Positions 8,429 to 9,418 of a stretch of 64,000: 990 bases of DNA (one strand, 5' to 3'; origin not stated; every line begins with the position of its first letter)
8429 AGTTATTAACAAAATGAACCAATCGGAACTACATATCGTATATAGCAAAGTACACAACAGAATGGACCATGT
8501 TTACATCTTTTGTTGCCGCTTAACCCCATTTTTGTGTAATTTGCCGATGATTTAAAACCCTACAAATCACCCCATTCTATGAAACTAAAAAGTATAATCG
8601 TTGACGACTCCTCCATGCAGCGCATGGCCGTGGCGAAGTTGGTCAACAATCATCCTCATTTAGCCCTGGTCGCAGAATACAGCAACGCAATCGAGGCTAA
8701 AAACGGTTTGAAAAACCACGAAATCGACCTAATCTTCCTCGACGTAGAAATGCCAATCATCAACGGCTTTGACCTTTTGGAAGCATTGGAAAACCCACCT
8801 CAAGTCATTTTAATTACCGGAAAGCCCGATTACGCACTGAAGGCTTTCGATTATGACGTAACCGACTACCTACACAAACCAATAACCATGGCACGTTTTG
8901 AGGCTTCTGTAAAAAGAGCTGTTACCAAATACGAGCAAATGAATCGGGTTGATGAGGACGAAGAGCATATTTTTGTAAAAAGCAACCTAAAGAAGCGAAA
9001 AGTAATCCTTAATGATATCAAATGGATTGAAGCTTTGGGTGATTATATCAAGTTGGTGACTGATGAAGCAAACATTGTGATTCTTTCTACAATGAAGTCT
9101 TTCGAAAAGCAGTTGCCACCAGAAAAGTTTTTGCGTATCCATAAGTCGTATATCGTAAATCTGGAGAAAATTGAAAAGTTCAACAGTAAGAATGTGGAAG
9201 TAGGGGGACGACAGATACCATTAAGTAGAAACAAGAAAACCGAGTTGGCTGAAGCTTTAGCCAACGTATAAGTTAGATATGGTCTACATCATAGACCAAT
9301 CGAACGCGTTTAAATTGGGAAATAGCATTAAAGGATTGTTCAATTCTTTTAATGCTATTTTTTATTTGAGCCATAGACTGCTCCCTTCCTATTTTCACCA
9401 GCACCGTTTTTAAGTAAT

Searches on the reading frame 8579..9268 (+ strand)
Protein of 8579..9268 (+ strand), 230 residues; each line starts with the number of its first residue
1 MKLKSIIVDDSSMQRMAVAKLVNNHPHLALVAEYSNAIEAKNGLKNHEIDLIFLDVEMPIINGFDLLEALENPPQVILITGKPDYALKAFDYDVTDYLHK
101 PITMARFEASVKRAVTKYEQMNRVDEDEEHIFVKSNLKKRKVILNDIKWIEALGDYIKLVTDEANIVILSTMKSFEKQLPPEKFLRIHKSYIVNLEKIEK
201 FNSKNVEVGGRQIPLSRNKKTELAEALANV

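Call 54: search_protein_families(library=ncbifam, proteins=[window:8579-9268:+], max_evalue=0.00001)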
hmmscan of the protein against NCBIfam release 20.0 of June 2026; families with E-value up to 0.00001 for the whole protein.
window:8579-9268:+ (230 aa): 43 families (the best 25 are shown)
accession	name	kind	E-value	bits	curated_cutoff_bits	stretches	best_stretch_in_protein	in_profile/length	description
NF008677.0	PRK11697.1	equivalog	9.8e-34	116.7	246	1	3-227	2-235/238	two-component system response regulator BtsR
NF010684.1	PRK14084.1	equivalog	9.8e-23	81.2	375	1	4-201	2-220/254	response regulator transcription factor LytR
NF001965.0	PRK00742.1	subfamily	2.6e-17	63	293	1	1-123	2-132/357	chemotaxis-specific protein-glutamate methyltransferase CheB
NF006900.1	PRK09390.1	equivalog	1.1e-11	44.7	255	1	6-133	8-138/203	response regulator FixJ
NF007750.0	PRK10430.1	equivalog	1.4e-11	44.4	262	1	5-122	4-128/239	two-component system response regulator DcuR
NF007935.0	PRK10651.1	equivalog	3.1e-10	39.6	250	1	6-72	10-76/216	two-component system response regulator NarL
NF009206.0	PRK12555.1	subfamily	1.1e-09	37.7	342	1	6-129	4-135/340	chemotaxis-specific protein-glutamate methyltransferase CheB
NF047654.1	DiguCycDgcRLepto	equivalog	2.1e-09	36.8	500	1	3-109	3-114/295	diguanylate cyclase DgcR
TIGR02875.1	spore_0_A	equivalog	2.2e-09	36.9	200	1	2-143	2-148/262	sporulation transcription factor Spo0A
TIGR01818.1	ntrC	equivalog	3.5e-09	36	558.6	1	7-128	3-127/463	nitrogen regulation protein NR(I)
NF033117.2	vanR_ACDEGLN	exception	4.4e-09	36.3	350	1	6-163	2-158/226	VanR-ABDEGLN family response regulator transcription factor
NF049963.1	RespRegFlgRCampy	domain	5.3e-09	35.4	750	1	7-119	5-117/429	fla regulon two-component system response regulator FlgR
NF008034.0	PRK10766.1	equivalog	1e-08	35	275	1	2-169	2-170/231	two-component system response regulator TorR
NF050064.1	BlResRespRegCbrR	equivalog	1.6e-08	33.9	600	1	11-148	132-273/415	bile resistance response regulator CbrR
NF007685.0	PRK10360.1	equivalog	1.8e-08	34.4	258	1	6-84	5-83/196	response regulator transcription factor UhpA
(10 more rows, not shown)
